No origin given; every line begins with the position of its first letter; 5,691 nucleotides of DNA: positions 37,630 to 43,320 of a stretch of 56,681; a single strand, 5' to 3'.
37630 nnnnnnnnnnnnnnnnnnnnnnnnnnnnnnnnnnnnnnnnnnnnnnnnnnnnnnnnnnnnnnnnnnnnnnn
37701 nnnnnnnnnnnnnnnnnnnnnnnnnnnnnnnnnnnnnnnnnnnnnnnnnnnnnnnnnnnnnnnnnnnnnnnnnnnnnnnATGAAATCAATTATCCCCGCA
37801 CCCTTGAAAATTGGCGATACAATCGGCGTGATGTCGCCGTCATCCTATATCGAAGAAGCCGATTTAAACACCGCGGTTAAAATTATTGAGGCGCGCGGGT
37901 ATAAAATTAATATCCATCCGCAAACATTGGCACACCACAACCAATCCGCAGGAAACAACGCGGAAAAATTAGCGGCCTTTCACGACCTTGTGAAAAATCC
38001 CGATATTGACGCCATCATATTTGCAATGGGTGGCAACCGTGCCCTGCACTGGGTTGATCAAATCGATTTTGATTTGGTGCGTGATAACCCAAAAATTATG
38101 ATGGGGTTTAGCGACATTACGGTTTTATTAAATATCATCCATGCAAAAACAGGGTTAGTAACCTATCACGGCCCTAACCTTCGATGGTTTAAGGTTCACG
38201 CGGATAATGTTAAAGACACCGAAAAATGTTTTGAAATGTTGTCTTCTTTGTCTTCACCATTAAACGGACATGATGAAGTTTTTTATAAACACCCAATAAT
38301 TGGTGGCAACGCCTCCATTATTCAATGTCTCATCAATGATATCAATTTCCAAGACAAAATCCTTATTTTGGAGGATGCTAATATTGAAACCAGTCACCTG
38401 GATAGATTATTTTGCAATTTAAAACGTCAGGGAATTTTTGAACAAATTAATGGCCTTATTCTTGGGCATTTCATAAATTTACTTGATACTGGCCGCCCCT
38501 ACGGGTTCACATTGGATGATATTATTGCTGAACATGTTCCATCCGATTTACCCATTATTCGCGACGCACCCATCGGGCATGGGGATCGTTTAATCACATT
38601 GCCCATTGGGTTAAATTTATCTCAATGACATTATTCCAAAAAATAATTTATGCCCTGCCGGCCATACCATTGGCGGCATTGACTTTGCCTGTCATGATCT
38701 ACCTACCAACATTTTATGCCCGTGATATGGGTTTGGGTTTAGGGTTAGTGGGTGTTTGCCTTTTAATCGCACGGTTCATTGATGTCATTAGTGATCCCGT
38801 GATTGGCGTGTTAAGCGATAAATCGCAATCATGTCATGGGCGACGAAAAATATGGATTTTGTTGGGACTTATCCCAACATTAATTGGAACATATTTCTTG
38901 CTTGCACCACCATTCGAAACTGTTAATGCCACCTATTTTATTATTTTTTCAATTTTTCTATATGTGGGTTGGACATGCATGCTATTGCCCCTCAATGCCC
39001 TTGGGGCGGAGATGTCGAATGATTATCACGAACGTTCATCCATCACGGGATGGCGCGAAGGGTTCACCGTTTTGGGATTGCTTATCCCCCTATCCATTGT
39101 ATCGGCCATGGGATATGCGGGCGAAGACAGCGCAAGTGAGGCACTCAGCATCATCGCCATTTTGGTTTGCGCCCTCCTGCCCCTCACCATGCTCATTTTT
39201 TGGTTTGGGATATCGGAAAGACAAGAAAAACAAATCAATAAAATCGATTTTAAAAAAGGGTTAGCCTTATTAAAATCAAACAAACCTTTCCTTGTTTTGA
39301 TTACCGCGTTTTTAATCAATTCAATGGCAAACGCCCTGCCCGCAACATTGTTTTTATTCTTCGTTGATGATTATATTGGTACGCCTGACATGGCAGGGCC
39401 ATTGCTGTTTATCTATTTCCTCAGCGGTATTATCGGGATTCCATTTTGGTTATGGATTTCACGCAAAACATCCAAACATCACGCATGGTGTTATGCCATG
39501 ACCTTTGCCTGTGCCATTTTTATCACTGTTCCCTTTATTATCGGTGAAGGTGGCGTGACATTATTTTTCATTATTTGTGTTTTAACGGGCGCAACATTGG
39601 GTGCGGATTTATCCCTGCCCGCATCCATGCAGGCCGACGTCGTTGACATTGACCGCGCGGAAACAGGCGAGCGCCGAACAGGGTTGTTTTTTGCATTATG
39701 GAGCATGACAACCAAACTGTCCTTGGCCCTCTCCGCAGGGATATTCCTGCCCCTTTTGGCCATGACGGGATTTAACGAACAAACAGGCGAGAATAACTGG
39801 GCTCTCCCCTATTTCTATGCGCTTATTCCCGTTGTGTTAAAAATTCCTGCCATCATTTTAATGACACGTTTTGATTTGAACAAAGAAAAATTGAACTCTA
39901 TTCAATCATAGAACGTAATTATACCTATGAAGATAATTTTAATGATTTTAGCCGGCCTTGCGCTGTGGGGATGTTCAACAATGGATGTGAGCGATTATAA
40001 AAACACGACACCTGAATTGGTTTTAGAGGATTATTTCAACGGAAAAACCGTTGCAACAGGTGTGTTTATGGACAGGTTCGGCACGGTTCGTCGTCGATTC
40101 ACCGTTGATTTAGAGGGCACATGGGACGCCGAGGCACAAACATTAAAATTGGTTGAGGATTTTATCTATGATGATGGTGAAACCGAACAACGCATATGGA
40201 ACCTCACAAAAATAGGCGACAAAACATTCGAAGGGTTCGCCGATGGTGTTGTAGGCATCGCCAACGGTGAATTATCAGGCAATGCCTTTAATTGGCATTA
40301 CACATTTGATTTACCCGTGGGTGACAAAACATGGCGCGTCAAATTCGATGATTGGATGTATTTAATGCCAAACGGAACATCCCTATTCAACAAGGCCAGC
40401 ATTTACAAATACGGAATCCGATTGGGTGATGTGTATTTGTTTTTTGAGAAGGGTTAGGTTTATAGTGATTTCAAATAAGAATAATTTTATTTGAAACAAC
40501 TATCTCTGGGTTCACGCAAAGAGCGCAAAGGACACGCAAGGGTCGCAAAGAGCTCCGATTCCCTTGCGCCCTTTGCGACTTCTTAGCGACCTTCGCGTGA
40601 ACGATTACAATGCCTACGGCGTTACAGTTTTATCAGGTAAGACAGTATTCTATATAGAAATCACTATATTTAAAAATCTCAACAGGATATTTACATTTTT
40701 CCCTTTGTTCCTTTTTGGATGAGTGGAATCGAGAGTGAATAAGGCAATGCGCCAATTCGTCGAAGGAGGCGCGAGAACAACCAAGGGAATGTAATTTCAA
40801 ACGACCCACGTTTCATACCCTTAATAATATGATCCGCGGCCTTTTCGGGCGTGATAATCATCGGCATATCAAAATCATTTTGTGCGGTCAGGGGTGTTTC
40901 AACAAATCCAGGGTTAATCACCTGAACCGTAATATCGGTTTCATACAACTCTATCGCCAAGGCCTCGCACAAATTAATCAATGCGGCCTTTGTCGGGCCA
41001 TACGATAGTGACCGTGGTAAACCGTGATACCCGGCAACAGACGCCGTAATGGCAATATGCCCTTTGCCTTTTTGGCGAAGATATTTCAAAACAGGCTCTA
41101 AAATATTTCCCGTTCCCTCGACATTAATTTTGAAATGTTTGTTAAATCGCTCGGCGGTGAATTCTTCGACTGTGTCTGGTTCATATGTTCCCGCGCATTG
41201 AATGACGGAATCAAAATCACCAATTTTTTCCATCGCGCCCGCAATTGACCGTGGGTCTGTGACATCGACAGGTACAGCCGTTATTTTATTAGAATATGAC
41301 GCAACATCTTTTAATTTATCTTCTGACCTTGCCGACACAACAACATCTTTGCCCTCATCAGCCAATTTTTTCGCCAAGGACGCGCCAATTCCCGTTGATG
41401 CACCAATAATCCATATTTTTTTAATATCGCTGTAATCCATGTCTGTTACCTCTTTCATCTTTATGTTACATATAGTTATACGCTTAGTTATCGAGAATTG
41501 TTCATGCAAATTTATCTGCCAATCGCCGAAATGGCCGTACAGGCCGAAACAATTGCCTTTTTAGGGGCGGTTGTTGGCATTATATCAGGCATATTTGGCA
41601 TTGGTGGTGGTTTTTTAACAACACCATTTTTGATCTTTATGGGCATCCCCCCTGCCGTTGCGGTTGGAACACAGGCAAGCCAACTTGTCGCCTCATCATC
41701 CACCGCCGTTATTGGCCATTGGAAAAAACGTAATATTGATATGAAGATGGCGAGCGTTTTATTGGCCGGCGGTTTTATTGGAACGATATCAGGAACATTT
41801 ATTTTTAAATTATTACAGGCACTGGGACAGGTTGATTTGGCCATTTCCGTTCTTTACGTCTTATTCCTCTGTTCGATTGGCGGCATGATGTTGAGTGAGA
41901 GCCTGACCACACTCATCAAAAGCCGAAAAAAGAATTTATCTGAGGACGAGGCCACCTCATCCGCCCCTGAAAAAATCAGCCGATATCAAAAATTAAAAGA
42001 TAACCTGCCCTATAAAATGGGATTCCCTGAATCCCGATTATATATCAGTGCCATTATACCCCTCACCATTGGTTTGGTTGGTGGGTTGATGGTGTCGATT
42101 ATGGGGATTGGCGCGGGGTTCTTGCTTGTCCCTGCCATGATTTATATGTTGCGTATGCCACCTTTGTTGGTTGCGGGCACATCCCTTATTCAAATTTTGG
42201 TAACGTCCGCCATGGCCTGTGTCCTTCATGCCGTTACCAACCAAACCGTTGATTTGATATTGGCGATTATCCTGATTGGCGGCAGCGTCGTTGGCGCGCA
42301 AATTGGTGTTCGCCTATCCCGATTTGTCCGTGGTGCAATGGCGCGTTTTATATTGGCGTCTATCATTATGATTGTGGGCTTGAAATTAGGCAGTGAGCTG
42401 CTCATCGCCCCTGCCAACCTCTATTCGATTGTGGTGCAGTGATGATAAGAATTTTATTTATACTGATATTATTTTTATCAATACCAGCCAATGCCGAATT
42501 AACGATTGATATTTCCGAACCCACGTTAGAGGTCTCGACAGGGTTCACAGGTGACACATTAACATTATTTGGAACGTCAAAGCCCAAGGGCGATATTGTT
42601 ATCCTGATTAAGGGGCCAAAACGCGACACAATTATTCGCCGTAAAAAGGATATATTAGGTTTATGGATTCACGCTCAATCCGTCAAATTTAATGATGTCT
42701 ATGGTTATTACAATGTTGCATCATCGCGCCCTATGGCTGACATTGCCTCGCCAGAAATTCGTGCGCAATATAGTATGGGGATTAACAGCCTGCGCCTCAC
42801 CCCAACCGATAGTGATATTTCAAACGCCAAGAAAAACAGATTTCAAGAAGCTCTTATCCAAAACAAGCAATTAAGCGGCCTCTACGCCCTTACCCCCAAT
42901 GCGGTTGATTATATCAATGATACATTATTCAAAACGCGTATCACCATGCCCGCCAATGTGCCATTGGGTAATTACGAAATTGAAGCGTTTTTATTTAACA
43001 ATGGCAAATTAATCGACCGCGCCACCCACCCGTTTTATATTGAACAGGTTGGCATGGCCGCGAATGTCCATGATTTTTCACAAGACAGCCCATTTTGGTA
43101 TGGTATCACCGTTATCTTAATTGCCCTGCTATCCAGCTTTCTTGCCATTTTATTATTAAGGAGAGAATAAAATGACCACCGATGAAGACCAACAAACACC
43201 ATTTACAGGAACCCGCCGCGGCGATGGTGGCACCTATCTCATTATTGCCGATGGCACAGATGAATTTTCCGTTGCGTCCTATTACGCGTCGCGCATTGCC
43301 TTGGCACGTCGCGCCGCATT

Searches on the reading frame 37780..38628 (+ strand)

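Call 36: search_protein_families(library=pfam, proteins=[window:37780-38628:+], max_evalue=0.00001)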
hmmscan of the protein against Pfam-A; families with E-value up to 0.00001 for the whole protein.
window:37780-38628:+ (282 aa): 2 families
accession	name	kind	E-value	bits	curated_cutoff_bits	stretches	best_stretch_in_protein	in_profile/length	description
PF02016.21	Peptidase_S66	-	1.4e-33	116.1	25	1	15-131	1-121/121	LD-carboxypeptidase N-terminal domain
PF17676.7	Peptidase_S66C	-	1.9e-20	74.1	23.7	1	173-279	4-117/120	LD-carboxypeptidase C-terminal domain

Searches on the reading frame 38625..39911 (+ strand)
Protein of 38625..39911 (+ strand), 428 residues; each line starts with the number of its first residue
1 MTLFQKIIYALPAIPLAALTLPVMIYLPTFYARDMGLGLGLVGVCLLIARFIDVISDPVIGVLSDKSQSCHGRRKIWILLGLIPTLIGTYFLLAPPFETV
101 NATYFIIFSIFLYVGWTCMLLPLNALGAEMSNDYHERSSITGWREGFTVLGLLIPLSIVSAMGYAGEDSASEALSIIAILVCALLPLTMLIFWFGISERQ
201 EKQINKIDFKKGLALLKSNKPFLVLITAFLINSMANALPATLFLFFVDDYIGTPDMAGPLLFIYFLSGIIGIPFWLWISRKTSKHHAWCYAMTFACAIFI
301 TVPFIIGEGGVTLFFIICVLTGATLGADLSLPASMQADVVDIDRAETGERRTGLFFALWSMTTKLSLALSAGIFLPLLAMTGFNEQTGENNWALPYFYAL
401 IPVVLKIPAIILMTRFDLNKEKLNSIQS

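Call 66: search_protein_families(library=pfam, proteins=[window:38625-39911:+], max_evalue=0.00001)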
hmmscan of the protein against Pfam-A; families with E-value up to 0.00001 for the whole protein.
window:38625-39911:+ (428 aa): 3 families
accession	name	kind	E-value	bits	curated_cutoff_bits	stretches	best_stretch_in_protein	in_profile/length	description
PF13347.12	MFS_2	-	4.7e-85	286.1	27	1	8-420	1-427/427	MFS/sugar transport protein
PF07690.21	MFS_1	-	3.9e-19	69.2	33.4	1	23-368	15-344/347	Major Facilitator Superfamily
PF12832.13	MFS_1_like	-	1.3e-06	28.1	25.2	0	30-327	24-317/373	MFS_1 like family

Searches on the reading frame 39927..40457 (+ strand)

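Call 66: search_protein_families(library=pfam, proteins=[window:39927-40457:+], max_evalue=0.00001)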
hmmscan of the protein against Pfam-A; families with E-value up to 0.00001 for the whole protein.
window:39927-40457:+ (176 aa): 1 family
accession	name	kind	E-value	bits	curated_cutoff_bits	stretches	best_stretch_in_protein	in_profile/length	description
PF12915.13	DUF3833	-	2e-62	210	25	1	12-175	3-163/163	Protein of unknown function (DUF3833)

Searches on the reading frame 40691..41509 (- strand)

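Call 66: search_protein_families(library=pfam, proteins=[window:40691-41509:-], max_evalue=0.00001)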
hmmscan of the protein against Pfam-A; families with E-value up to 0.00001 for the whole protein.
window:40691-41509:- (272 aa): 6 families
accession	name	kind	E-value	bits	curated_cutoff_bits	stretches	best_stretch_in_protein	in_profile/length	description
PF00106.31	adh_short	-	7.5e-40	136.9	26.6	1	30-211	1-190/195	short chain dehydrogenase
PF13561.12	adh_short_C2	-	1.7e-30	106.8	27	1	36-211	1-184/236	Enoyl-(Acyl carrier protein) reductase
PF08659.16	KR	-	7.4e-14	52.5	22.6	1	33-182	4-161/180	KR domain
PF13460.12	NAD_binding_10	-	5.8e-08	33.2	27.2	1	36-109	1-71/184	NAD(P)H-binding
PF01370.27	Epimerase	-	6.7e-08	32.7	20.9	1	32-182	1-154/240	NAD dependent epimerase/dehydratase family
PF03435.24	Sacchrp_dh_NADP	-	1.7e-07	32.1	25.1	1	32-114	1-84/129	Saccharopine dehydrogenase NADP binding domain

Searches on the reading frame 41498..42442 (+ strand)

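Call 66: search_protein_families(library=pfam, proteins=[window:41498-42442:+], max_evalue=0.00001)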
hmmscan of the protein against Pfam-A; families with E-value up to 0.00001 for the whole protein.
window:41498-42442:+ (314 aa): 1 family
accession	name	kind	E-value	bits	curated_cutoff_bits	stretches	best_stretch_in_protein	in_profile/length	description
PF01925.25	TauE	-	3.1e-48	164.9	32.6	1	20-297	2-237/237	Sulfite exporter TauE/SafE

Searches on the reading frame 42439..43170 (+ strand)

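Call 66: search_protein_families(library=pfam, proteins=[window:42439-43170:+], max_evalue=0.00001)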
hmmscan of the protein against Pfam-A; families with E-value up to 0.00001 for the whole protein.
window:42439-43170:+ (243 aa): 1 family
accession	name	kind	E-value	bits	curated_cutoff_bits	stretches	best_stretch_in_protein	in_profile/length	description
PF09608.15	Alph_Pro_TM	-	3.3e-63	213.9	24.5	1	21-242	2-227/227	Putative transmembrane protein (Alph_Pro_TM)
